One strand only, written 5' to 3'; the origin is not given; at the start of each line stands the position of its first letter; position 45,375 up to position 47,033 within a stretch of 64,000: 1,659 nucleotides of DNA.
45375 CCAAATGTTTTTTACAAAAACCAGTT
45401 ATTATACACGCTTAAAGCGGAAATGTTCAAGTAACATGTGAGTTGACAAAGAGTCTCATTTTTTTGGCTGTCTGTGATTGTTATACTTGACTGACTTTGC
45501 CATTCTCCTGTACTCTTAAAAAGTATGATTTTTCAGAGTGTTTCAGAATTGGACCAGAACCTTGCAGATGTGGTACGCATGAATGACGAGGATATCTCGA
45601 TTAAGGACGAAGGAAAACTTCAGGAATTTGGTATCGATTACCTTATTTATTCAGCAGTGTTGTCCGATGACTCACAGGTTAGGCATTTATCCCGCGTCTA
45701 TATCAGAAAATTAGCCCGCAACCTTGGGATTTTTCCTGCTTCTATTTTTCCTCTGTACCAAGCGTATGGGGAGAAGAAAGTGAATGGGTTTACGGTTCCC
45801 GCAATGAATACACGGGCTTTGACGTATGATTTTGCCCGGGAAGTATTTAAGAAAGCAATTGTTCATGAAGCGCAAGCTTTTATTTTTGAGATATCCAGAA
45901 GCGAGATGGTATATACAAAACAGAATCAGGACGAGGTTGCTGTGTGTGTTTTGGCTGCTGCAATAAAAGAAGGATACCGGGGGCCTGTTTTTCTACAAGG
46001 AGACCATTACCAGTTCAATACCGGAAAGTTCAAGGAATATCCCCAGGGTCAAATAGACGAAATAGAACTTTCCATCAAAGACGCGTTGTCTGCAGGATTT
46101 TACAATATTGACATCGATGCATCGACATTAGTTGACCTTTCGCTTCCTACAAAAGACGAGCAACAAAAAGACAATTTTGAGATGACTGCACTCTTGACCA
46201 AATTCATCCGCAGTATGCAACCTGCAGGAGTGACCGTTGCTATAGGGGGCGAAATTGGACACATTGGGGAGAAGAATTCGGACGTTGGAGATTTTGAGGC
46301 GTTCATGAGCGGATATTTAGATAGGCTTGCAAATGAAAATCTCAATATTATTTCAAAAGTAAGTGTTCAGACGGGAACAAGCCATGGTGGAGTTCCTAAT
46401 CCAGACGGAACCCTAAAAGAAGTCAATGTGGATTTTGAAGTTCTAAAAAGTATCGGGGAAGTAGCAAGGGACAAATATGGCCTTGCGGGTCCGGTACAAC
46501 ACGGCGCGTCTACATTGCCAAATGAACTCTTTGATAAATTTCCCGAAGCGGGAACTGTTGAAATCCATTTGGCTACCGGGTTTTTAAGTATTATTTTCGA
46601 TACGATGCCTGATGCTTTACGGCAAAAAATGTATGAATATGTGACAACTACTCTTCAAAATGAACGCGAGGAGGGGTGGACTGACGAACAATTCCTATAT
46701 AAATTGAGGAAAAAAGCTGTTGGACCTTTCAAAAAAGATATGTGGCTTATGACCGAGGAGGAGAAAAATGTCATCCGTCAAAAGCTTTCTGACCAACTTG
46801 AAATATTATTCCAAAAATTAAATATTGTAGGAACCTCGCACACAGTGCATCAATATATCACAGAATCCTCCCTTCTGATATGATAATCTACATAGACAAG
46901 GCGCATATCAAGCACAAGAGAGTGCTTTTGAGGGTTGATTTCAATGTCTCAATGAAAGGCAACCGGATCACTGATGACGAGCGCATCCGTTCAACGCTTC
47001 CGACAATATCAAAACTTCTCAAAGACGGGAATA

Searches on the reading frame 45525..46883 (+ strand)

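Call 69: search_protein_families(library=pfam, proteins=[window:45525-46883:+], max_evalue=0.001)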
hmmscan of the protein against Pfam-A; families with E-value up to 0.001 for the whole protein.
window:45525-46883:+ (452 aa): 1 family
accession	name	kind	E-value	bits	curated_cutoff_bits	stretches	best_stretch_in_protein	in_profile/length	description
PF01116.26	F_bP_aldolase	-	9.5e-15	55.3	25.5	1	85-366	11-242/277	Fructose-bisphosphate aldolase class-II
